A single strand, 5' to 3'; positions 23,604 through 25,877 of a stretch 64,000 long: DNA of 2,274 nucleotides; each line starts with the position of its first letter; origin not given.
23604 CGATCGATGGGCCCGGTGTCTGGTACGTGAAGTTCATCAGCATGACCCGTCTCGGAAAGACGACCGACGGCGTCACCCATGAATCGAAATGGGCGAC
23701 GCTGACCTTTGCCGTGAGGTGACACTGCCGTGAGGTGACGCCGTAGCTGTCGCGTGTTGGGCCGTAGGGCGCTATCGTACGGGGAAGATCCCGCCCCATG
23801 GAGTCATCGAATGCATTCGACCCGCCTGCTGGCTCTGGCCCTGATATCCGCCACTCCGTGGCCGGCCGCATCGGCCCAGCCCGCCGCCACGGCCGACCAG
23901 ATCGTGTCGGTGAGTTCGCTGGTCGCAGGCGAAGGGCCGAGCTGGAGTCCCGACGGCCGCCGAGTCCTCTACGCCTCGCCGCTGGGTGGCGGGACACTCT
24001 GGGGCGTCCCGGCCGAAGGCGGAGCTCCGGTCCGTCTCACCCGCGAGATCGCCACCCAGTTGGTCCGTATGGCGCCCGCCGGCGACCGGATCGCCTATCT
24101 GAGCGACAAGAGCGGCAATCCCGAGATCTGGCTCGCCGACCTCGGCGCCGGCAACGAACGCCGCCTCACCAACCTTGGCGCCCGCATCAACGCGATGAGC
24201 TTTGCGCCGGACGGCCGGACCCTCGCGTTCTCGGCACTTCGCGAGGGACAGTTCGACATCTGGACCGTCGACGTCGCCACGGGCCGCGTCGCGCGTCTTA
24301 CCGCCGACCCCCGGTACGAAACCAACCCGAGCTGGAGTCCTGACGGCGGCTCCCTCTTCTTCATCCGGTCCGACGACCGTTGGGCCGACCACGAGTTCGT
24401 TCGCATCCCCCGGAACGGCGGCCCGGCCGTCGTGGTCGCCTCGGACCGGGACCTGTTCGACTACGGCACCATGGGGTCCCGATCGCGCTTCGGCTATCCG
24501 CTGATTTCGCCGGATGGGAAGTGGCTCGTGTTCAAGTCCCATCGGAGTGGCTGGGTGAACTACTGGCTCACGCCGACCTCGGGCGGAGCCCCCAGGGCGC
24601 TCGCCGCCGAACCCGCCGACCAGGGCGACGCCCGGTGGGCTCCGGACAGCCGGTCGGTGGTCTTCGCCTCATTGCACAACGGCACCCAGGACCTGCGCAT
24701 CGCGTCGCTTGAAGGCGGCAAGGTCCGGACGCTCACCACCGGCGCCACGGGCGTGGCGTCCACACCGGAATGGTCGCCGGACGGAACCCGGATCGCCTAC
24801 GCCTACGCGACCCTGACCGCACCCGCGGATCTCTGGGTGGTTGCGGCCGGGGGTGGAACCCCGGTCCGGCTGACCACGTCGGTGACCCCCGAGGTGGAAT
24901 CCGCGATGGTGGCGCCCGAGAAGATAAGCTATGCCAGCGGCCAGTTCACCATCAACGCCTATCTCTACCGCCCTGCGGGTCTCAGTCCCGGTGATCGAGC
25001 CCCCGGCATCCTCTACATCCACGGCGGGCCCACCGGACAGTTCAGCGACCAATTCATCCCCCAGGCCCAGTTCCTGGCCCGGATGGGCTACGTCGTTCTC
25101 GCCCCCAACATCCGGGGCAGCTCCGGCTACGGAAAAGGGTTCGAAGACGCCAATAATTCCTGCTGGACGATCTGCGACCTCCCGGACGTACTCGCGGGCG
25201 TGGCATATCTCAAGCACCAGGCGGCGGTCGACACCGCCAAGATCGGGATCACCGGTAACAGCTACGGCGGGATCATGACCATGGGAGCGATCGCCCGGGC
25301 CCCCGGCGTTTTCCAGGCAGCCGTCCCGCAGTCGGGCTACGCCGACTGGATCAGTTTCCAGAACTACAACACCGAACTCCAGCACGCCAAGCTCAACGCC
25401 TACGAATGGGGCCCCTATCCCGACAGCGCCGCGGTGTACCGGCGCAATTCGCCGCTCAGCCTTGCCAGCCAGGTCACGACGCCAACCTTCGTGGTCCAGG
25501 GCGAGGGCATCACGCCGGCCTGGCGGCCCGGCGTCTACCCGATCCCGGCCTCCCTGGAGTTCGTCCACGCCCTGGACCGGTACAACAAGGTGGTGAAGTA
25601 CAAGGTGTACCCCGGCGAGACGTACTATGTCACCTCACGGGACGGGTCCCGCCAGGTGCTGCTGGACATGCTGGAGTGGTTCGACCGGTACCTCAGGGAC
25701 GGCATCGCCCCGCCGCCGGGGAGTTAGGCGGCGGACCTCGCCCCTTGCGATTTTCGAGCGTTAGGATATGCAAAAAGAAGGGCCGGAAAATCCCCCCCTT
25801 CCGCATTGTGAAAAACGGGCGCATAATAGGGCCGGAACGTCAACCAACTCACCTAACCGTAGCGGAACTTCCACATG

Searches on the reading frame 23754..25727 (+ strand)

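Call 53: search_protein_families(library=pfam, proteins=[window:23754-25727:+], max_evalue=0.01)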
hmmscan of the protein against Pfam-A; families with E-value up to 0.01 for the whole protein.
window:23754-25727:+ (657 aa): 11 families
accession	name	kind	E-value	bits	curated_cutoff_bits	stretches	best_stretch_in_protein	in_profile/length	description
PF00326.27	Peptidase_S9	-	2.4e-37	128.9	22.6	1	436-648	5-211/213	Prolyl oligopeptidase family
PF07676.18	PD40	-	1.9e-33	114.1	20.9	3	136-170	2-37/38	WD40-like Beta Propeller Repeat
PF00930.27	DPPIV_N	-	2.7e-13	49.8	22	1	308-375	19-80/354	Dipeptidyl peptidase IV (DPP IV) N-terminal region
PF02129.25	Peptidase_S15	-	4.7e-09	36.8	23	1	401-545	6-145/262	X-Pro dipeptidyl-peptidase (S15 family)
PF01738.24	DLH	-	8.9e-07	29.1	21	1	400-528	1-129/217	Dienelactone hydrolase family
PF25174.1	Beta-prop_THOC3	-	2.6e-05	23.8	305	0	124-207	27-109/272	THOC3 beta-propeller domain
PF00561.26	Abhydrolase_1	-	0.00018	21.7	25.8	1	419-528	3-102/245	alpha/beta hydrolase fold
PF25460.1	Beta-prop_Aladin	-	0.00024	20.8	171.1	1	61-164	115-216/340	Aladin seven-bladed propeller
PF02897.21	Peptidase_S9_N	-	0.0015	17.8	24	0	145-208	126-191/414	Prolyl oligopeptidase, N-terminal beta-propeller domain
PF00756.26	Esterase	-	0.0065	16.7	22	0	484-567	104-170/251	Putative esterase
PF20434.5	BD-FAE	-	0.0072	16.3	26.8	0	415-584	12-198/215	BD-FAE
